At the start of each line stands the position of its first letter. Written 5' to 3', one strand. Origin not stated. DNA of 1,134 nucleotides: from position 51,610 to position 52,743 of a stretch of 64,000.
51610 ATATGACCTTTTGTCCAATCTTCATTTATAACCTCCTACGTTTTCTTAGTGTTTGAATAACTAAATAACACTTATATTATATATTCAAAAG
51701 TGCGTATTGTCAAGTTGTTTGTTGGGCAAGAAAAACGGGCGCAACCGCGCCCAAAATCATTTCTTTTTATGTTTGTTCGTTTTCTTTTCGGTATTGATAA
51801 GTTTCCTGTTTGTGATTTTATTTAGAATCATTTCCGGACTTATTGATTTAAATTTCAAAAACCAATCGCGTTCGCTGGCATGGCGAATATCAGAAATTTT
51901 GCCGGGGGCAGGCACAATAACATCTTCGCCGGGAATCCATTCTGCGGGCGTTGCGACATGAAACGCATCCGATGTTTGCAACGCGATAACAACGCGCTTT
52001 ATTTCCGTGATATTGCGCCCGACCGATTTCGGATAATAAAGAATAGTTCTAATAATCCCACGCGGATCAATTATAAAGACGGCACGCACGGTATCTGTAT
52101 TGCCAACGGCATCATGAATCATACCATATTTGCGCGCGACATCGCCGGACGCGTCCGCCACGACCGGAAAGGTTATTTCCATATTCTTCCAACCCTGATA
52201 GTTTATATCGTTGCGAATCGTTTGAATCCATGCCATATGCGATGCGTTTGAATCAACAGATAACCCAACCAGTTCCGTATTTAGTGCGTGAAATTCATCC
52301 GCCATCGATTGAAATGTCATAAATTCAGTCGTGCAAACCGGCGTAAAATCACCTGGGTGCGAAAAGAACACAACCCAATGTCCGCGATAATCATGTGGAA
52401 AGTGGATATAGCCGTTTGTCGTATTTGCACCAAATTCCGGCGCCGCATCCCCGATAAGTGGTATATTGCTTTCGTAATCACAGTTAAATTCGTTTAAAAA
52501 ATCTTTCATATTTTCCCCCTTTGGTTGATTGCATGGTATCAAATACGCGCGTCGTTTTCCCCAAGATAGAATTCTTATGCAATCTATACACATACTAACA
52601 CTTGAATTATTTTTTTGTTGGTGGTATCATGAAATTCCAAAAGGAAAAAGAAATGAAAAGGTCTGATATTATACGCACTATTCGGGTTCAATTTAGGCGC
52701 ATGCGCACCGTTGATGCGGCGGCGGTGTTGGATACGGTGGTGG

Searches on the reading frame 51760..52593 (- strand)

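Call 47: search_protein_families(library=pfam, proteins=[window:51760-52593:-], max_evalue=0.001)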
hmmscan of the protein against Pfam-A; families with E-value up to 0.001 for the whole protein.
window:51760-52593:- (278 aa): 3 families
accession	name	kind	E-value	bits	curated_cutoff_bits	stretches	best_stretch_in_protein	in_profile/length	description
PF00578.27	AhpC-TSA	-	1.8e-33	115.5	26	1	47-183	1-123/124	AhpC/TSA family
PF08534.16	Redoxin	-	4.9e-16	59.3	26.6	1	48-184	3-131/148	Redoxin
PF10417.14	1-cysPrx_C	-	2.1e-08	34.4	21.1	1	204-230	1-28/41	C-terminal domain of 1-Cys peroxiredoxin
